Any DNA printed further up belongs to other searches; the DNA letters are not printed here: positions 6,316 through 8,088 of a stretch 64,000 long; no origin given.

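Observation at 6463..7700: Uncharacterised C-terminal domain (aa about 700-1110) of the TPP-enzyme fusion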

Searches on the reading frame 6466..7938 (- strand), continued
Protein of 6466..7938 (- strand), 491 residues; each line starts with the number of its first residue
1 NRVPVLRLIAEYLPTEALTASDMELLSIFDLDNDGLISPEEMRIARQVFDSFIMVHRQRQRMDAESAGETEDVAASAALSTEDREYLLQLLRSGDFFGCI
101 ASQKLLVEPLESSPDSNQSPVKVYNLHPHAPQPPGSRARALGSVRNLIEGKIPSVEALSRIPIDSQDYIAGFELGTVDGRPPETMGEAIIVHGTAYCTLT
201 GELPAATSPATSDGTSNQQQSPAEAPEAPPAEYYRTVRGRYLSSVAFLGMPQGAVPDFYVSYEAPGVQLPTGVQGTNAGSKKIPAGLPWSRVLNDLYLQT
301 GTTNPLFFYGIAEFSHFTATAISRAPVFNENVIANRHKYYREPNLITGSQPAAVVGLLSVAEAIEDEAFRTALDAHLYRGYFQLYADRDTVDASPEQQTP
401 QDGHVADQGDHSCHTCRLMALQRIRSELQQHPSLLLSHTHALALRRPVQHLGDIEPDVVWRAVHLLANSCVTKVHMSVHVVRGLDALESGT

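Call 33: search_protein_families(library=ncbifam, proteins=[L004:3346-4998:+, L001:6801-8450:+, L007:4716-6368:+, L006:3359-5011:+], max_evalue=1e-30)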
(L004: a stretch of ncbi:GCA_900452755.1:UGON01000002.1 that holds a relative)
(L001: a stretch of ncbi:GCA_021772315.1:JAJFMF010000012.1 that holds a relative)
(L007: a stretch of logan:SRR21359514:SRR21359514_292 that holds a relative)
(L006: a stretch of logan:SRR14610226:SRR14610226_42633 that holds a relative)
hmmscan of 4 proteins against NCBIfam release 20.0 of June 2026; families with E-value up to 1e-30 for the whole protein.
L004:3346-4998:+ (551 aa): 47 families (the best 25 are shown)
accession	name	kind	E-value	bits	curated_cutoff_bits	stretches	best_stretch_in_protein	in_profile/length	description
NF006378.0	PRK08617.1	equivalog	4.7e-229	761.4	510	1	3-546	7-551/556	acetolactate synthase AlsS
TIGR02418.1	acolac_catab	equivalog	5.7e-219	728.1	551.1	1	6-541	1-537/539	acetolactate synthase AlsS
NF006187.0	PRK08322.1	equivalog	5.3e-149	497.1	509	1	5-543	3-538/548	acetolactate synthase large subunit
NF004919.0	PRK06276.1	equivalog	7e-93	311.9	866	1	5-538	2-543/582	acetolactate synthase large subunit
TIGR00118.1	acolac_lg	equivalog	8.2e-93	311.7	538.35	1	4-538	1-539/557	biosynthetic-type acetolactate synthase large subunit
NF006052.0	PRK08199.1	subfamily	2e-87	293.8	539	1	3-535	7-539/559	thiamine pyrophosphate protein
NF006524.0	PRK08978.1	equivalog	3.2e-84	283.2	738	1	5-538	2-529/548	acetolactate synthase 2 catalytic subunit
NF006122.0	PRK08266.1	subfamily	6.4e-82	275.8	571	1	2-546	2-537/543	hypothetical protein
NF004710.0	PRK06048.1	equivalog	6.8e-82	275.7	976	1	2-538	6-542/561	acetolactate synthase large subunit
NF006377.0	PRK08611.1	equivalog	1.4e-80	271.5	742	1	1-537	1-533/576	pyruvate oxidase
NF006016.1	PRK08155.1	equivalog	8e-80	268.8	870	1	3-547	2-544/554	acetolactate synthase large subunit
NF006319.0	PRK08527.1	equivalog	4.6e-76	256.4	905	1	1-538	1-543/565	acetolactate synthase large subunit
NF005860.0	PRK07789.1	equivalog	2.2e-75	254.2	881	1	2-533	32-578/615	acetolactate synthase large subunit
NF005039.0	PRK06456.1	equivalog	2.7e-75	254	868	1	5-536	3-547/572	acetolactate synthase large subunit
NF005228.0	PRK06725.1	equivalog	4.7e-70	236.4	991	1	3-550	15-560/571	acetolactate synthase large subunit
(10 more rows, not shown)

L001:6801-8450:+ (550 aa): 48 families (the best 25 are shown)
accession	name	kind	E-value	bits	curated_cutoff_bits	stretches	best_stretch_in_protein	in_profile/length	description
NF006378.0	PRK08617.1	equivalog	7.9e-238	790.3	510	1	3-545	8-551/556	acetolactate synthase AlsS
TIGR02418.1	acolac_catab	equivalog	2.9e-227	755.5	551.1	1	5-540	1-537/539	acetolactate synthase AlsS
NF006187.0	PRK08322.1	equivalog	1.9e-149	498.6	509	1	4-541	3-537/548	acetolactate synthase large subunit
TIGR00118.1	acolac_lg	equivalog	7.3e-98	328.4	538.35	1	4-537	2-539/557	biosynthetic-type acetolactate synthase large subunit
NF004919.0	PRK06276.1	equivalog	1.3e-94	317.6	866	1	4-537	2-543/582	acetolactate synthase large subunit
NF006052.0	PRK08199.1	subfamily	5e-91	305.7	539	1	3-535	8-540/559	thiamine pyrophosphate protein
NF006524.0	PRK08978.1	equivalog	1.3e-90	304.3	738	1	4-537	2-529/548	acetolactate synthase 2 catalytic subunit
NF006016.1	PRK08155.1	equivalog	2.5e-86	290.3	870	1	2-537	2-537/554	acetolactate synthase large subunit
NF006122.0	PRK08266.1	subfamily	9.3e-85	285.1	571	1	2-545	3-537/543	hypothetical protein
NF004710.0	PRK06048.1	equivalog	1.6e-84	284.4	976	1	3-538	8-543/561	acetolactate synthase large subunit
NF006377.0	PRK08611.1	equivalog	3.8e-84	283.3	742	1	3-538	4-535/576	pyruvate oxidase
NF006319.0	PRK08527.1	equivalog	3.1e-83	280.1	905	1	1-537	2-543/565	acetolactate synthase large subunit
NF005039.0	PRK06456.1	equivalog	9.9e-82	275.2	868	1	3-536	2-548/572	acetolactate synthase large subunit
NF005860.0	PRK07789.1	equivalog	2.1e-76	257.6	881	1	2-530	33-576/615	acetolactate synthase large subunit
NF005058.0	PRK06466.1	equivalog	7.8e-74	249.1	951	1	3-536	4-551/574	acetolactate synthase 3 large subunit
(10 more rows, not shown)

L007:4716-6368:+ (551 aa): 46 families (the best 25 are shown)
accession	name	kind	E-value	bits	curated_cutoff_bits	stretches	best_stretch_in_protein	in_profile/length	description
NF006378.0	PRK08617.1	equivalog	1.2e-234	779.8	510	1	4-544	9-550/556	acetolactate synthase AlsS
TIGR02418.1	acolac_catab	equivalog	4.4e-221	735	551.1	1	6-541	2-538/539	acetolactate synthase AlsS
NF006187.0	PRK08322.1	equivalog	3.5e-146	487.8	509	1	4-543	3-540/548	acetolactate synthase large subunit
TIGR00118.1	acolac_lg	equivalog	3.5e-95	319.5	538.35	1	4-537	2-539/557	biosynthetic-type acetolactate synthase large subunit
NF006122.0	PRK08266.1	subfamily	4.5e-90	302.7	571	1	3-536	4-528/543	hypothetical protein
NF004919.0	PRK06276.1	equivalog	8.2e-90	301.8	866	1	6-535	4-541/582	acetolactate synthase large subunit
NF006052.0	PRK08199.1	subfamily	7.7e-89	298.5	539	1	4-535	9-540/559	thiamine pyrophosphate protein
NF006524.0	PRK08978.1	equivalog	1.1e-87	294.6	738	1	6-537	4-529/548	acetolactate synthase 2 catalytic subunit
NF004710.0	PRK06048.1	equivalog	2.9e-82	276.9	976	1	3-537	8-542/561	acetolactate synthase large subunit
NF006016.1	PRK08155.1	equivalog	5.4e-82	276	870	1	2-536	2-536/554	acetolactate synthase large subunit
NF006377.0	PRK08611.1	equivalog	1.3e-77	261.8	742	1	2-535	3-532/576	pyruvate oxidase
NF005712.0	PRK07524.1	subfamily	1.2e-76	258.3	500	1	3-531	3-528/536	5-guanidino-2-oxopentanoate decarboxylase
NF005058.0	PRK06466.1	equivalog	2e-73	247.8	951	1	4-535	5-550/574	acetolactate synthase 3 large subunit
NF005228.0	PRK06725.1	equivalog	2e-73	247.5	991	1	2-536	15-549/571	acetolactate synthase large subunit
NF006319.0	PRK08527.1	equivalog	3.2e-73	247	905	1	1-537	2-543/565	acetolactate synthase large subunit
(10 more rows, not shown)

L006:3359-5011:+ (551 aa): 46 families (the best 25 are shown)
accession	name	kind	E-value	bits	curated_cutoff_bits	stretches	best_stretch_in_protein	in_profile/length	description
NF006378.0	PRK08617.1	equivalog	2.2e-232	772.4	510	1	3-548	7-553/556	acetolactate synthase AlsS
TIGR02418.1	acolac_catab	equivalog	5e-216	718.4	551.1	1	6-542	1-538/539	acetolactate synthase AlsS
NF006187.0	PRK08322.1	equivalog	4.6e-147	490.8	509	1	4-543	2-538/548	acetolactate synthase large subunit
NF006052.0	PRK08199.1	subfamily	1.3e-89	301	539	1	2-535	6-539/559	thiamine pyrophosphate protein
TIGR00118.1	acolac_lg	equivalog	2e-87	294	538.35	1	4-538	1-539/557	biosynthetic-type acetolactate synthase large subunit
NF004919.0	PRK06276.1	equivalog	1.9e-86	290.7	866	1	4-538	1-543/582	acetolactate synthase large subunit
NF006524.0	PRK08978.1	equivalog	4.4e-85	286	738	1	4-538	1-529/548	acetolactate synthase 2 catalytic subunit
NF006377.0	PRK08611.1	equivalog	1.7e-83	281.1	742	1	1-537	1-533/576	pyruvate oxidase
NF006122.0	PRK08266.1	subfamily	2.1e-82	277.4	571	1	1-547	1-538/543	hypothetical protein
NF004710.0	PRK06048.1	equivalog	1.8e-79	267.7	976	1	2-538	6-542/561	acetolactate synthase large subunit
NF006016.1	PRK08155.1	equivalog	2.1e-75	254.2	870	1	3-549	2-546/554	acetolactate synthase large subunit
NF004516.0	PRK05858.1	equivalog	4.4e-73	246.7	587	1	3-536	10-538/548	acetolactate synthase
NF006319.0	PRK08527.1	equivalog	4.7e-73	246.5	905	1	1-538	1-543/565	acetolactate synthase large subunit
NF005860.0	PRK07789.1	equivalog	2.4e-72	244.2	881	1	2-532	32-577/615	acetolactate synthase large subunit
NF005039.0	PRK06456.1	equivalog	3.3e-72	243.8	868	1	5-535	3-546/572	acetolactate synthase large subunit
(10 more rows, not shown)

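Call 35: predict_structure(alignment_id=A1)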
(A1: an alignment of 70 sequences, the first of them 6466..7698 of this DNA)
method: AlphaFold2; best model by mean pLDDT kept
length: 411 residues; sequences in the alignment: 70
mean_pLDDT: 83.9   pTM: 0.85
mean pLDDT of the five models: 83.9, 81.9, 81.7, 81.3, 80.8
residues with pLDDT >= 90: 234; 70-90: 90; 50-70: 67; < 50: 20
segments of 3 or more residues with pLDDT < 50: 188-197, 317-322
pLDDT, mean of each block of 10 residues (from residue 1): 79 67 81 69 85 91 94 90 96 96 96 97 62 57 74 95 97 97 72 45 80 94 97 96 95 91 94 97 95 87 52 50 53 79 81 91 98 97 95 97 88 37
secondary structure, 60 per line:
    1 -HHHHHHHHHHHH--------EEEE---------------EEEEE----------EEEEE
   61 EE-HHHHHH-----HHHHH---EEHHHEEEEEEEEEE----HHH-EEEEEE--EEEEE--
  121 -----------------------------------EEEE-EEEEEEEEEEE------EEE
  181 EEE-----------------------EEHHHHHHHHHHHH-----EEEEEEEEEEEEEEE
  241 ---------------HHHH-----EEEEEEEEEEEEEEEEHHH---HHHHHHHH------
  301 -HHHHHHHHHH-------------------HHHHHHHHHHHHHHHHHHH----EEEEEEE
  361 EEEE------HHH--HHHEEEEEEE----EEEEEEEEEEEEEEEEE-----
elements in order: H2-13 E22-25 E41-45 E56-62 H64-69 H75-79 E88-97 E106-111 E114-118 E156-159 E161-171 E178-183 H209-220 E226-240 H256-259 E265-280 H287-294 H302-311 H331-349 E354-364 E379-385 E390-406

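Call 52: find_related_loci(query=P0020, collection=genome_contigs, flank=3000)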
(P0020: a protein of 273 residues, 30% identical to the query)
Query P0020 (273 aa) in genome_contigs; peptide patterns used: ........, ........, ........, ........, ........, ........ (x = any residue, [..] = any of these).
72 stretches matched a pattern; 1 encode a relative of the query (tblastn E <= 1e-3); 1 distinct loci.
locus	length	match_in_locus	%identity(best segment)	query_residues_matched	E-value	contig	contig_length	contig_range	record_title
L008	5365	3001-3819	99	1-273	0e+0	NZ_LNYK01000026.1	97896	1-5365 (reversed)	Legionella londiniensis strain ATCC 49505 Llon_ctg026, whole genome shotgun sequence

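Call 53: find_encoding_contigs(protein=P0071, flank=4000, max_places=1)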
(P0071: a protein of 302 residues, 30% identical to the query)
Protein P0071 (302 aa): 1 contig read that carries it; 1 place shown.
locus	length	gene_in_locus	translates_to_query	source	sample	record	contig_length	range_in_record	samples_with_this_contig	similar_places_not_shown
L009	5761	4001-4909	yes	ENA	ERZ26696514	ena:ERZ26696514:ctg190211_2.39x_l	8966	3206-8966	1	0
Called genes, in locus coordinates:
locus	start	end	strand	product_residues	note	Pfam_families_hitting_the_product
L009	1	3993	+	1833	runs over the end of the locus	PF13271:DUF4062 (faint), PF24883:NPHP3_N (weak), PF00850:Hist_deacetyl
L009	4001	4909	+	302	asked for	-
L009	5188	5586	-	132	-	-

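Call 54: find_encoding_contigs(protein=P0045, flank=4000, max_places=1)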
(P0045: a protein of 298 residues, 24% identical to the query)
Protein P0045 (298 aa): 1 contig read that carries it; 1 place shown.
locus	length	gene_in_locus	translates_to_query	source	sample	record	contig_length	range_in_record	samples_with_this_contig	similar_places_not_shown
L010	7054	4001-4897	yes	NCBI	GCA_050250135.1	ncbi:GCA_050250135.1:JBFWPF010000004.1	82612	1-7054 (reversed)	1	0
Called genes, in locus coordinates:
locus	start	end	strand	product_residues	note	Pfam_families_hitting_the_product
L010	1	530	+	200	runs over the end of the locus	-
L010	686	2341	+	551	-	PF02776:TPP_enzyme_N, PF00205:TPP_enzyme_M, PF02775:TPP_enzyme_C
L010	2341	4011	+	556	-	PF00390:malic, PF03949:Malic_M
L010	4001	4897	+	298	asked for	-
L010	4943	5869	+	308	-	-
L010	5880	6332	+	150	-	PF01625:PMSR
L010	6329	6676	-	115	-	PF21716:dnstrm_HI1420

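Call 55: find_encoding_contigs(protein=P0035, flank=4000, max_places=1)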
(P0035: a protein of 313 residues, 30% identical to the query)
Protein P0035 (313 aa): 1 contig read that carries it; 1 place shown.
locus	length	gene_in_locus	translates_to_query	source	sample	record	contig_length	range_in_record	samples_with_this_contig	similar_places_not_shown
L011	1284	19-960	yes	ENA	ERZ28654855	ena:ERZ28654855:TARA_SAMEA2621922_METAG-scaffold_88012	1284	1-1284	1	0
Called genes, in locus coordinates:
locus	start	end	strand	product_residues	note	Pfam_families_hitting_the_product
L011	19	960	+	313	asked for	-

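Call 56: find_encoding_contigs(protein=P0074, flank=4000, max_places=1)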
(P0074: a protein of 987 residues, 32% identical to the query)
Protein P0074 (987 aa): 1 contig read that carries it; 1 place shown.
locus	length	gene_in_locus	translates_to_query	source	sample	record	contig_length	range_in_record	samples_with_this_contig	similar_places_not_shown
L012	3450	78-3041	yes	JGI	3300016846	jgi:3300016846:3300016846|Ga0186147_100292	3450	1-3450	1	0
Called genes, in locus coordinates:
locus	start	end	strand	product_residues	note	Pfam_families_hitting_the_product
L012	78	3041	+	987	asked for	PF02776:TPP_enzyme_N, PF00205:TPP_enzyme_M, PF02775:TPP_enzyme_C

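Call 68: fold_search(model_id=the predicted structure, library=pdb)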
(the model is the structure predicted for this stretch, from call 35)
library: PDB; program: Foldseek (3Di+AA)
matches with E <= 10: 161; with E <= 0.001: 15
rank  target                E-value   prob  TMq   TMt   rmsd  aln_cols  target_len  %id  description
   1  4bt2                  3.8e-07  1.00  0.40  0.66   5.6       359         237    9  acetolactate decarboxylase with a bound 1,2-ETHANEDIOL (released 2013-09-11)
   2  4bt3                  1.2e-06  1.00  0.40  0.66   5.6       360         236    9  acetolactate decarboxylase with a bound (2R,3R)-2,3-Dihydroxy-2- methylbutanoic acid (released 2013-09-11)
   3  1xv2_C                1.9e-06  1.00  0.42  0.70   3.8       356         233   10  Crystal Structure of a Protein of Unknown Function Similar to Alpha-acetolactate Decarboxylase from Staphylococcus aur (released 2004-12-14)
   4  5yho_B                3.1e-06  1.00  0.42  0.69   4.8       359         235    9  Crystal structure of acetolactate decarboxylase from Enterobacter cloacae (released 2018-10-10)
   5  5yho_A                3.3e-06  1.00  0.41  0.66   5.4       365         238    8  Crystal structure of acetolactate decarboxylase from Enterobacter cloacae (released 2018-10-10)
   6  1xv2_A                5.5e-06  1.00  0.42  0.70   4.1       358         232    9  Crystal Structure of a Protein of Unknown Function Similar to Alpha-acetolactate Decarboxylase from Staphylococcus aur (released 2004-12-14)
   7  6inb                  5.5e-06  1.00  0.41  0.71   4.8       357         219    9  Crystal structure of an acetolactate decarboxylase from Klebsiella pneumoniae (released 2019-01-16)
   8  6j92_B                9.9e-06  1.00  0.39  0.72  10.9       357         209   10  Crystal structure of acetolactate decarboxylase from Enterbacter aerogenes (released 2020-01-22)
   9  6inc                  1.5e-05  1.00  0.40  0.70   9.3       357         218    9  Crystal structure of an acetolactate decarboxylase from Klebsiella pneumoniae (released 2019-01-16)
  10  6j92_A                3.0e-05  1.00  0.39  0.66   5.5       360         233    8  Crystal structure of acetolactate decarboxylase from Enterbacter aerogenes (released 2020-01-22)
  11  6j3d_A                4.2e-05  1.00  0.40  0.67   4.5       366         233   10  Crystal structure of acetolactate decarboxylase from Bacillus subtilis subspecies spizizenii in space group P21212 (released 2019-11-13)
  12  5xne_B                5.3e-05  1.00  0.39  0.64   5.6       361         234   10  X-ray Crystal Structure of alpha-acetolactate decarboxylase from Bacillus subtilis strain 168 (released 2018-08-01)
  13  5xne_A                8.0e-05  1.00  0.40  0.66   4.9       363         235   10  X-ray Crystal Structure of alpha-acetolactate decarboxylase from Bacillus subtilis strain 168 (released 2018-08-01)
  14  6j3d_B                1.8e-04  1.00  0.42  0.71   4.4       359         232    9  Crystal structure of acetolactate decarboxylase from Bacillus subtilis subspecies spizizenii in space group P21212 (released 2019-11-13)
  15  1xcr_A                6.8e-04  0.99  0.34  0.42  10.3       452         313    9  Crystal Structure of Longer Splice Variant of PTD012 from Homo sapiens reveals a novel Zinc-containing fold (released 2005-09-27)
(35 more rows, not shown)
